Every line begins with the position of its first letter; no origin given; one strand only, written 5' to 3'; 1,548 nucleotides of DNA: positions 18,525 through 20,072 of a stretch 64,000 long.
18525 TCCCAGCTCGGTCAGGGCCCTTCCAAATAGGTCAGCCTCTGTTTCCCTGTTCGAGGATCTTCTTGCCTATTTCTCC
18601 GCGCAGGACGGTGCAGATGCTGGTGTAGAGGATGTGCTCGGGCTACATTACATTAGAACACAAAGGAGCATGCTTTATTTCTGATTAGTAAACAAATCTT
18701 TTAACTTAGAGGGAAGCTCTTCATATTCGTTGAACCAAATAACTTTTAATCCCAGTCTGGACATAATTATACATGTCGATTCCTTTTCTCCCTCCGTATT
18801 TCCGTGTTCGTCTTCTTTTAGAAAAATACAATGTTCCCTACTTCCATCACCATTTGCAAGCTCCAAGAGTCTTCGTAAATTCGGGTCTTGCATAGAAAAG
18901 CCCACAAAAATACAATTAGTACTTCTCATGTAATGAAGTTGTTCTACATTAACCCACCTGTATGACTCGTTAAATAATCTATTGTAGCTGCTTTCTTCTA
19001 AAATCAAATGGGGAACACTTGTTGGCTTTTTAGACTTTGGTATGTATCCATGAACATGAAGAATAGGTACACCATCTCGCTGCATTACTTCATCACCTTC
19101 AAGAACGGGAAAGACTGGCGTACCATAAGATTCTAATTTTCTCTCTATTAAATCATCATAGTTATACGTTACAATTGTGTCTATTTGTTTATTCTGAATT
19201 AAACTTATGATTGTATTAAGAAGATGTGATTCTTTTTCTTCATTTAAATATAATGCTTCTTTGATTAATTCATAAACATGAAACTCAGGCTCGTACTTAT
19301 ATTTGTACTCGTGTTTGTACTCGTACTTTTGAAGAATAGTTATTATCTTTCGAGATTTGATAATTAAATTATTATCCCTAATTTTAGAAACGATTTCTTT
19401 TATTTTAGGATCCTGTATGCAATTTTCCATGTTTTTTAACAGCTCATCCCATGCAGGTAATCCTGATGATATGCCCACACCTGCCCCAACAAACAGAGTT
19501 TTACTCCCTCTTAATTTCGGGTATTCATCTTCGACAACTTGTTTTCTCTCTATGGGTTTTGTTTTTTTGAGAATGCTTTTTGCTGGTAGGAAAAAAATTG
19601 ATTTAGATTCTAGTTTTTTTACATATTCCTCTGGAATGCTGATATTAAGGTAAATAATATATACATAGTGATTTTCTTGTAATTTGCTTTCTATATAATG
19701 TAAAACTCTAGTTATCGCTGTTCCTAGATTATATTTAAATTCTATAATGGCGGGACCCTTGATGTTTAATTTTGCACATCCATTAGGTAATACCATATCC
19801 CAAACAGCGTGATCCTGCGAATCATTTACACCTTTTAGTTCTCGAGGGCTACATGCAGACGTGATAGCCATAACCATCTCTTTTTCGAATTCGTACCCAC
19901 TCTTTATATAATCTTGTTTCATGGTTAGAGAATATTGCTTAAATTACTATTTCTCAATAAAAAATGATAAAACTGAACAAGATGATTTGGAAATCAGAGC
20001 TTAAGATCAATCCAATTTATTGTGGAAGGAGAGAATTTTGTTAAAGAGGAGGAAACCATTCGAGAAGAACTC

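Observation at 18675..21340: AT-rich two-gene cassette: PD-(D/E)xK-like::SIR2 fusion plus an unknown 340-aa partner (candidate undescribed anti-phage system)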

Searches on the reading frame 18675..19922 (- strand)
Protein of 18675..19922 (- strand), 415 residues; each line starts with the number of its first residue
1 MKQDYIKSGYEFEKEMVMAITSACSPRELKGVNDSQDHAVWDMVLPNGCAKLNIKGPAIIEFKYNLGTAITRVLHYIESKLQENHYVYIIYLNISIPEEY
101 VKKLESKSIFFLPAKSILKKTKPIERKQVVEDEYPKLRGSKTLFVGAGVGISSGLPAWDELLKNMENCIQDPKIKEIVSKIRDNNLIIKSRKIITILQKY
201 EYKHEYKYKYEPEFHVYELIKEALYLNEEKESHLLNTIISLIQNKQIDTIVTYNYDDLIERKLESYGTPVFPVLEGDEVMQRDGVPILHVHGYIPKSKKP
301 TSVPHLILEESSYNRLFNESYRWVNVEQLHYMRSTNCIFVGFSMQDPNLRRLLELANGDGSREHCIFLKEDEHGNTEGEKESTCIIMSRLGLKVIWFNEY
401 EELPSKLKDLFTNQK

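Call 3: search_protein_families(library=pfam, proteins=[window:18675-19922:-], max_evalue=0.1)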
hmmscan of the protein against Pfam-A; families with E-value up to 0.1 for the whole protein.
window:18675-19922:- (415 aa): 2 families
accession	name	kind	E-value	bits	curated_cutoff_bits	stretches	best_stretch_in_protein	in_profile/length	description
PF13289.12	SIR2_2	-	1.9e-17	64.1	24.5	1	249-377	2-130/141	SIR2-like domain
PF03104.25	DNA_pol_B_exo1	-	0.0026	17.6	23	1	191-256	107-168/242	DNA polymerase family B, exonuclease domain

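Call 4: search_protein_families(library=padloc, proteins=[window:18675-19922:-], max_evalue=0.1)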
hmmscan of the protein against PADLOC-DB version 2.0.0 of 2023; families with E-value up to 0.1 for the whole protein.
window:18675-19922:- (415 aa): 15 families
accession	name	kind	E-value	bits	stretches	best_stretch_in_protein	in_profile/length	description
PDLC00407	ThsA1|ThsA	-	1.3e-16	58.3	1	139-409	20-273/478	STALD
PDLC03856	LmuA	-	5.1e-13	47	1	144-376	20-237/433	-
PDLC00409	ThsA1|ThsA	-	1.2e-12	45.7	1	139-370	21-226/242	STALD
PDLC04968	PDC-S25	-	3.5e-11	40.8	1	135-354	19-239/517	-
PDLC00412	ThsA1|ThsA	-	8.8e-07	26.3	1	337-409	23-109/314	STALD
PDLC02420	Aga_SIR2-PNTD1-PNTD2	-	8.8e-07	25.5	1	138-266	18-151/1010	Class I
PDLC04082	SIR2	-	5.8e-06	23.4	1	140-276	17-157/345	-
PDLC02183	Dsr1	-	1.5e-05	20.9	1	142-354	24-228/1275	-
PDLC04093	SIR2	-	3.3e-05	21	1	163-271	71-175/395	-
PDLC04094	SIR2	-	0.0009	16.5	1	160-276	70-178/399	-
PDLC04087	SIR2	-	0.0028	14.6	1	227-272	111-157/343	-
PDLC05061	PDC-S65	-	0.0071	13.7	1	237-272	129-164/592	-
PDLC05060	PDC-S65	-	0.0072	13.3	1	236-294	36-92/503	-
PDLC02419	Aga_SIR2-PNTD1-PNTD2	-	0.013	12.2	1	198-264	73-137/558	Class I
PDLC02401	Aga_SIR2-PNTD1-PNTD2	-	0.018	11.8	1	198-265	46-111/524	Class I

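Call 5: search_protein_families(library=ncbifam, proteins=[window:18675-19922:-], max_evalue=0.1)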
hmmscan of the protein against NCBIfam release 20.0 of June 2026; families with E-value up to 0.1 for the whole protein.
window:18675-19922:- (415 aa): 1 family
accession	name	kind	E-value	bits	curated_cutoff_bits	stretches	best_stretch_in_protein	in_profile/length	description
NF041818.1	Dsr1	equivalog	2.3e-06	25.6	1400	1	142-354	24-228/1263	anti-phage defense-associated sirtuin Dsr1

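Call 7: find_homologous_proteins(query=window:18675-19922:-, max_evalue=0.001)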
Query window:18675-19922:- (415 aa): 246 proteins with E <= 0.001 among 5185 candidates; the best 120 are listed.
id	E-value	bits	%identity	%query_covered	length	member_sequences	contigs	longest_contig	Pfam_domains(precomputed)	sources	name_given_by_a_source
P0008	1.3e-277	938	100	100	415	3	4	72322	PF13289.13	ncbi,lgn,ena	-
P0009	3.2e-247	838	90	100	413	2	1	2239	PF13289.13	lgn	-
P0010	1.3e-154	533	57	100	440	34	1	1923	PF13289.13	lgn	-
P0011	3.5e-120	420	49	100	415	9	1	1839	PF13289.13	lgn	-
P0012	3.6e-101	357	45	97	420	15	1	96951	PF13289.13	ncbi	-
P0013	4.4e-95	337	41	100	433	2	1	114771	PF13289.13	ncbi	-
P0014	2.0e-84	302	48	77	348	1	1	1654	PF13289.13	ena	-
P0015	6.2e-73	264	47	66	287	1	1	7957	PF13289.13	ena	-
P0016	1.1e-52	197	33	89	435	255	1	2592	PF13289.13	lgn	-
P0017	1.2e-52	197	35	89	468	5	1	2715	PF13289.13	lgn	-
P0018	2.1e-47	180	33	84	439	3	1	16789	PF13289.13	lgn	-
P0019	1.9e-46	177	31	90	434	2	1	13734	PF13289.13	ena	-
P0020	3.5e-46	176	33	97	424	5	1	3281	PF13289.13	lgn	-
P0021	4.0e-46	176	33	89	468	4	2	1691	PF13289.13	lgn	-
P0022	8.0e-46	175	32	99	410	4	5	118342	PF13289.13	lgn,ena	-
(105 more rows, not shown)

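Call 11: find_encoding_contigs(protein=P0012, flank=6000, max_places=2)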
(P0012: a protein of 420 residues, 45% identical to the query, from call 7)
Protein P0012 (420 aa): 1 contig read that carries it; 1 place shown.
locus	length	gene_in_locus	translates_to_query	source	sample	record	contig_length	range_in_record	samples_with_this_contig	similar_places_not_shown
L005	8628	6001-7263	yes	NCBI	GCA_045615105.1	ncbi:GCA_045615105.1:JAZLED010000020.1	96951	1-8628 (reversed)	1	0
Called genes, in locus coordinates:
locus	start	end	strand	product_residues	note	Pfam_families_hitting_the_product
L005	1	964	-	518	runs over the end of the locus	PF02142:MGS, PF01808:AICARFT_IMPCHas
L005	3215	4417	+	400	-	PF04326:SLFN_AlbA_2, PF08808:RES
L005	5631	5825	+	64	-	-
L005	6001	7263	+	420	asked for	PF13289:SIR2_2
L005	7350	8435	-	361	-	-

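Call 12: find_encoding_contigs(protein=P0013, flank=6000, max_places=2)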
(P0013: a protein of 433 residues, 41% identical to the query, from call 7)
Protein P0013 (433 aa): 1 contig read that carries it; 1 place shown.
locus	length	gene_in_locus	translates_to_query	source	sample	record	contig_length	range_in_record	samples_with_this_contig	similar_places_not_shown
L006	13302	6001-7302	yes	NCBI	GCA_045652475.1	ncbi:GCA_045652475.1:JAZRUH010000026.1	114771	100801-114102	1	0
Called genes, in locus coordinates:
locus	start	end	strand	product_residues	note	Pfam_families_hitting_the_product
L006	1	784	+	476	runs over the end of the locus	-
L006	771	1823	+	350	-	-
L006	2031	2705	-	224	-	-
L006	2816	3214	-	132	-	PF05593:RHS_repeat (weak)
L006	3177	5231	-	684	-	PF04326:SLFN_AlbA_2, PF13749:HATPase_c_4 (weak)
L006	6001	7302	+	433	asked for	PF13289:SIR2_2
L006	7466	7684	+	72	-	-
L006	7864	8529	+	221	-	-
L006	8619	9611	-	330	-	PF25023:TEN_YD-shell (weak)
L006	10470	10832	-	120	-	-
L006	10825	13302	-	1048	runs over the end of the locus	?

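Call 13: find_encoding_contigs(protein=P0008, flank=10000, max_places=4)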
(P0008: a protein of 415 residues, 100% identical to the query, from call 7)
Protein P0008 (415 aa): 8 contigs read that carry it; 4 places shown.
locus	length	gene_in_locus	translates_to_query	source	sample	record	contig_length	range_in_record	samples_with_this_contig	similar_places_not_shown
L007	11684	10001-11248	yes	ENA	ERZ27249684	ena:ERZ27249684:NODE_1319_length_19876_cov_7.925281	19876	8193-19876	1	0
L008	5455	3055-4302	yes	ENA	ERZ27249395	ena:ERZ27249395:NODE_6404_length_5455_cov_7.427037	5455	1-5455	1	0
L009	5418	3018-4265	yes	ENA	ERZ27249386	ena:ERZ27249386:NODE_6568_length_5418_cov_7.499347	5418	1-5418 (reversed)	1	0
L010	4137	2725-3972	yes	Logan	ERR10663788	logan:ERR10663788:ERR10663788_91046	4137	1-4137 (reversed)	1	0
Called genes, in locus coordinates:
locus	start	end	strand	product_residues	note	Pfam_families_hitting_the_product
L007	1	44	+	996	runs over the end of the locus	PF00535:Glycos_transf_2, PF10111:Glyco_tranf_2_2, PF14305:ATPgrasp_TupA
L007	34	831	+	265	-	-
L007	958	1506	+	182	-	-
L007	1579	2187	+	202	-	PF05656:DUF805, PF08238:Sel1 (weak)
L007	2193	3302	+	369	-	-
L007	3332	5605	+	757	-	PF14264:Glucos_trans_II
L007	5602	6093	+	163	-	PF04608:PgpA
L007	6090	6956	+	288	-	PF01040:UbiA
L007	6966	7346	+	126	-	PF00892:EamA (weak), PF05653:Mg_trans_NIPA (weak), PF00893:Multi_Drug_Res (weak)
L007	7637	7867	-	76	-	-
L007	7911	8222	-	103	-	-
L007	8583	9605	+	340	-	-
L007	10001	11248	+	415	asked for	PF13289:SIR2_2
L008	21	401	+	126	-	PF00892:EamA (weak), PF05653:Mg_trans_NIPA (weak), PF00893:Multi_Drug_Res (weak)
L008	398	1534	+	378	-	PF01757:Acyl_transf_3 (weak)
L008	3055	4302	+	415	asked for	PF13289:SIR2_2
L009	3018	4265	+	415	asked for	PF13289:SIR2_2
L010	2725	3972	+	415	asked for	PF13289:SIR2_2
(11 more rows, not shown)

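Call 19: find_related_loci(query=A2, collection=genome_contigs, flank=6000)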
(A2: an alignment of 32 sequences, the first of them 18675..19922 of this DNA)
Query A2 (415 aa) in genome_contigs; peptide patterns used: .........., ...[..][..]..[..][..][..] (x = any residue, [..] = any of these).
164 stretches matched a pattern; 151 encode a relative of the query (tblastn E <= 1e-3); the best 80 are kept; 80 distinct loci.
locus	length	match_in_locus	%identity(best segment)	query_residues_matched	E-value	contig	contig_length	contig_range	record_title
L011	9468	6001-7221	46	6-412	6e-107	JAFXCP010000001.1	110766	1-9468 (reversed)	MAG: Akkermansia sp. isolate RGIG6293 Sheep_Rectum-3__c134, whole genome shotgun sequence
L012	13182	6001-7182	34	40-411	1e-52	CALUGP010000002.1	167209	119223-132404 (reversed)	MAG: uncultured Prevotella sp. isolate BRZ_KC__bin1 genome assembly, contig: BRZ_KC__NODE_73_length_167209_cov_76.384050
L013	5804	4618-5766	31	42-415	4e-50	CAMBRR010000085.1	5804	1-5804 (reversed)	MAG: uncultured Bacteroidales bacterium isolate SRR17382104_bin.5_metaWRAP_v1.3_MAG genome assembly, contig: ERZ10544615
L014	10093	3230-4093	36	137-412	2e-48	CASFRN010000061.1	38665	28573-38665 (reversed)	uncultured Bacteroides sp. isolate SI.B2.metabat-bins.82 genome assembly, contig: SI.B2.metabat-bins.82.fa_k141_125860,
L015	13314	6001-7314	31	4-402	4e-47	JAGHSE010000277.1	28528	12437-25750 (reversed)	MAG: Candidatus Colivivens equi isolate E1_MB2_52 c_000000540493, whole genome shotgun sequence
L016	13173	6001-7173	32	41-410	3e-47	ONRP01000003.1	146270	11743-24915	uncultured Prevotellaceae bacterium isolate RUG575 genome assembly, contig: scaffold_32, whole genome shotgun sequence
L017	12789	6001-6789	35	139-411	8e-47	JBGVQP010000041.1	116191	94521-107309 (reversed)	MAG: Candidatus Cryptobacteroides sp. isolate fecal_MAG_161 fecal_MAG_161_contig_0041, whole genome shotgun sequence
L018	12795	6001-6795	37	129-411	2e-46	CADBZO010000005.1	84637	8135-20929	MAG: uncultured Bacteroidales bacterium isolate RUG14447 genome assembly, contig: RUG14447_asm_5, whole genome shotgun s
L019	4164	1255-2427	31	42-410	1e-46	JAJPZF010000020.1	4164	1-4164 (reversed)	MAG: Prevotellaceae bacterium isolate AH.B6_7 NODE_1960_length_4164_cov_8.424191, whole genome shotgun sequence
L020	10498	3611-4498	34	137-411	3e-46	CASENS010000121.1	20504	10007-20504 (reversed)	uncultured Bacteroides sp. isolate SI.A95.metabat-bins.97 genome assembly, contig: SI.A95.metabat-bins.97.fa_k141_582418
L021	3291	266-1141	34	142-410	3e-45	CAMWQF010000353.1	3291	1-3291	MAG TPA_asm: uncultured Porphyromonadaceae bacterium isolate SRR14411266_bin.4_metawrap_v1.3_MAG genome assembly, contig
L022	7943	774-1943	30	39-407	7e-45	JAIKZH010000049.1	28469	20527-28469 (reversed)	MAG: Bacteroidaceae bacterium isolate RUI502 k141_7420192_flag=0_multi=19.9933_len=28469, whole genome shotgun sequence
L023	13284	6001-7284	30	16-415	4e-44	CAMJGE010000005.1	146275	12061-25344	MAG: uncultured Prevotella sp. isolate SRR12081293_bin.78_metaWRAP_v1.3_MAG genome assembly, contig: ERZ12289773.73, who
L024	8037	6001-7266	27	42-411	6e-44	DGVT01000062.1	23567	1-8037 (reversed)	MAG TPA_asm: Porphyromonadaceae bacterium UBA4277 UBA4277_contig_80013, whole genome shotgun sequence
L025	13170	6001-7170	30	43-412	1e-42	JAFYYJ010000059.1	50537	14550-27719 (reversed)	MAG: Salinivirgaceae bacterium isolate RGIG7534 Water_buffalos_Omasum-1__c257384, whole genome shotgun sequence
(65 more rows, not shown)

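Call 32: search_solved_structures(query=A2, max_evalue=0.01)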
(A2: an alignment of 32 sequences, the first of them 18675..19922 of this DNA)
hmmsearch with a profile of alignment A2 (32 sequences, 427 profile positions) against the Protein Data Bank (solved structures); distinct sequences matched with E-value up to 0.01: 19.
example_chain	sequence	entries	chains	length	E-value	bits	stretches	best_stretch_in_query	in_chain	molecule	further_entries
8wc0_A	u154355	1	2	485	8.2e-21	78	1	146-424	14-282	NAD(+) hydrolase ThsA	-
6lhx_A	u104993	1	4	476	1.8e-18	70.3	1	149-425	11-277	ThsA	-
8bto_A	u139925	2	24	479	2.1e-17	66.7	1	149-425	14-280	NAD(+) hydrolase ThsA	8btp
7uxt_B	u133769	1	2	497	1.1e-16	64.3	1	143-425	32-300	USG protein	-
8zsf_D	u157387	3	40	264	8e-16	61.5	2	249-387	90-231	Sir2 family NAD-dependent protein deacetylase | KomC, SIR2 domain protein, NADase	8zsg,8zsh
9r3e_B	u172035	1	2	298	3e-14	56.3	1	157-425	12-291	Protein FAM118B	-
9xvc_H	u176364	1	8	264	4.7e-14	55.7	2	155-189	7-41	KomC(H146N), a SIR2-domain NADase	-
9r0p_B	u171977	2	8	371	4.8e-14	55.7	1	155-425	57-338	Protein FAM118B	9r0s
8zsi_E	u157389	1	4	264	5.6e-14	55.4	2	155-189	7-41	Sir2 family NAD-dependent protein deacetylase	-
8k98_C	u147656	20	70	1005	2.7e-13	53.2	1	144-383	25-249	a protein | SIR2-like domain-containing protein | SIR2 family protein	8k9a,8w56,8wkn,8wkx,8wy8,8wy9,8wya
8wkt_A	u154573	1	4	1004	2.8e-13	53.1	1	144-383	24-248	SIR2-like domain-containing protein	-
8wyb_A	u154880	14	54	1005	2.3e-11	46.8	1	144-383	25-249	SIR2-like domain-containing protein | DSR2 H171A | DSR2(H171A)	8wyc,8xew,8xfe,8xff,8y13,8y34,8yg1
8wks_A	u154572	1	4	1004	2.4e-11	46.8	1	144-383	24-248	SIR2-like domain-containing protein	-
8wfn_A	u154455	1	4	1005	6.9e-10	41.9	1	144-383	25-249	SIR2-like domain-containing protein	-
8jkz_A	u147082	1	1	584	7.7e-08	35.2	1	156-327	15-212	Sir2 superfamily protein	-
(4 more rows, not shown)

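Call 52: predict_structure(alignment_id=A2)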
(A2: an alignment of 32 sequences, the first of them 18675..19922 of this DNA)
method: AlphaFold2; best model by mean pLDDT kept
length: 415 residues; sequences in the alignment: 32
mean_pLDDT: 81.8   pTM: 0.65
mean pLDDT of the five models: 81.8, 81.8, 80.3, 79.7, 78.7
residues with pLDDT >= 90: 168; 70-90: 164; 50-70: 55; < 50: 28
segments of 3 or more residues with pLDDT < 50: 1-4, 32-38, 124-131, 205-209
pLDDT, mean of each block of 10 residues (from residue 1): 54 84 87 48 89 93 91 86 90 92 93 91 49 75 91 91 93 92 86 86 53 81 93 95 94 93 93 71 83 80 63 54 78 90 74 71 83 85 84 89 92 67
secondary structure, 60 per line:
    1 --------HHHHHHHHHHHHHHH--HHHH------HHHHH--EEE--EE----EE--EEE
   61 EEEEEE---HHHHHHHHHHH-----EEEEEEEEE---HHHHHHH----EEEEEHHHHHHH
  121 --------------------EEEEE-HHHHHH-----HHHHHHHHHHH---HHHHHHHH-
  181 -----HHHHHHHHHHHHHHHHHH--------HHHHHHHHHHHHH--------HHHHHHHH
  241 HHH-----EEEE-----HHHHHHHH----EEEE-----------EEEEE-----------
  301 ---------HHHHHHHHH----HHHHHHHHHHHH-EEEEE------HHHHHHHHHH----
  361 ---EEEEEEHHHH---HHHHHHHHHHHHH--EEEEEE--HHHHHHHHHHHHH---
elements in order: H9-23 H26-29 H36-40 E43-45 E58-66 H70-80 E86-94 H98-104 E109-113 H114-120 E141-145 H147-152 H158-168 H172-179 H186-203 H212-224 H233-243 E249-252 H258-265 E270-273 E285-289 H310-318 H323-334 E336-340 H347-356 E364-369 H370-373 H377-389 E392-397 H400-412
